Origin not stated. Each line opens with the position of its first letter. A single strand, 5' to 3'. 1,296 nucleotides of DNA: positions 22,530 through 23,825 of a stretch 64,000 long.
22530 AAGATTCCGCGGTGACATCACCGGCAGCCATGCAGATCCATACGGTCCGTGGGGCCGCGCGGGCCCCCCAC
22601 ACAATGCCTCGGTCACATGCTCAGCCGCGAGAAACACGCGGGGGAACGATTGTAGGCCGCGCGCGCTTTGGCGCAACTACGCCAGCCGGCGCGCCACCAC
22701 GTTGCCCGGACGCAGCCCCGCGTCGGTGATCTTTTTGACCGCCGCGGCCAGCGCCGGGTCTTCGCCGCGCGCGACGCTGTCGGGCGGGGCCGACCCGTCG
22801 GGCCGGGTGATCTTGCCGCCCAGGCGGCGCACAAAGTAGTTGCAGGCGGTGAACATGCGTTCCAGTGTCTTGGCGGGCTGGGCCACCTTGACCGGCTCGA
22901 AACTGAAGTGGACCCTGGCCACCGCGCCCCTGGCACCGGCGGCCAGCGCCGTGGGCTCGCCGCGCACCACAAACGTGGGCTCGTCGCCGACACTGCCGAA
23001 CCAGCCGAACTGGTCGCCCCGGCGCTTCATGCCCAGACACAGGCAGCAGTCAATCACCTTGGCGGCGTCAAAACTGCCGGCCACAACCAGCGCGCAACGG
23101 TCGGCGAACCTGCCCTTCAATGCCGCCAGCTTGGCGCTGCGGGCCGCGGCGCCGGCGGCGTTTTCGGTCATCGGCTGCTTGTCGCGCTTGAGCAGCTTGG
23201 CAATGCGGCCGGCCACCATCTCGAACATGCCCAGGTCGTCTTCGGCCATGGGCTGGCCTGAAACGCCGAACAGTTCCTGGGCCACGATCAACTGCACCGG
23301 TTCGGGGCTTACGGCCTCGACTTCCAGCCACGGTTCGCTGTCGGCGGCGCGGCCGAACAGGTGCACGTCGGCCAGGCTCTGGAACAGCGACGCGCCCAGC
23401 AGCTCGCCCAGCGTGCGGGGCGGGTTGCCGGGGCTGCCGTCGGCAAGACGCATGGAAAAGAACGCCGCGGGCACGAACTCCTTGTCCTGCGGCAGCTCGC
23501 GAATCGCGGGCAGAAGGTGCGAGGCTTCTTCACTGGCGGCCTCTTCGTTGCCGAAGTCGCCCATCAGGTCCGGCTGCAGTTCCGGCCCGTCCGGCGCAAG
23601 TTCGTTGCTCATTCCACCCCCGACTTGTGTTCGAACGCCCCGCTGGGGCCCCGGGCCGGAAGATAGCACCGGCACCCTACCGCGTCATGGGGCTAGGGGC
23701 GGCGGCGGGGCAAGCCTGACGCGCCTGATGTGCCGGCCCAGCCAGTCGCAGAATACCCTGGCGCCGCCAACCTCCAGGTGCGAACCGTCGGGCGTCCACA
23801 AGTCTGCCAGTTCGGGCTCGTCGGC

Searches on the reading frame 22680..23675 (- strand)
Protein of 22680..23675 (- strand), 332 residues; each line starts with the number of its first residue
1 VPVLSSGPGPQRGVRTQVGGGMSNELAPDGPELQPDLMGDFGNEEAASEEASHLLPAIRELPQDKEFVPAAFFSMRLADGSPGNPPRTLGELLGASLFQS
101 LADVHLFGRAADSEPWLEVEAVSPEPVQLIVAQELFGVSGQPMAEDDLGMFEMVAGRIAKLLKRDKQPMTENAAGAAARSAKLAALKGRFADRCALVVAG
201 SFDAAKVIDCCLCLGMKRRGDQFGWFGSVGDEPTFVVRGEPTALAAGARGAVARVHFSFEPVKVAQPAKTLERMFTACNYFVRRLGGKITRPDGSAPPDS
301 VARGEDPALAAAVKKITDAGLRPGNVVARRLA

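Call 7: search_protein_families(library=pfam, proteins=[window:22680-23675:-], max_evalue=0.01)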
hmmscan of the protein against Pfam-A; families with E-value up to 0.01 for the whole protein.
window:22680-23675:- (332 aa): 0 families

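Call 12: search_protein_families(library=ncbifam, proteins=[window:22680-23675:-], max_evalue=0.1)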
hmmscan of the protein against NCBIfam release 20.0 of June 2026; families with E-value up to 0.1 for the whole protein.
window:22680-23675:- (332 aa): 0 families

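Call 23: search_protein_families(library=pfam, proteins=[window:22680-23675:-], max_evalue=10)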
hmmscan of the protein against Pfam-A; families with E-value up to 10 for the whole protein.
window:22680-23675:- (332 aa): 0 families

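Call 90: search_protein_families(library=pfam, proteins=[window:22680-23612:-], max_evalue=1)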
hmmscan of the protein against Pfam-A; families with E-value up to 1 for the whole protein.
window:22680-23612:- (311 aa): 0 families
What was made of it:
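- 22677..23612 (-): Protein A: a 311-aa cytoplasmic protein of unknown function, very highly conserved (57-86% identity). Follows the module in at least 11 relatives. No Pfam or NCBIfam hit (calls 7, 12, 90).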
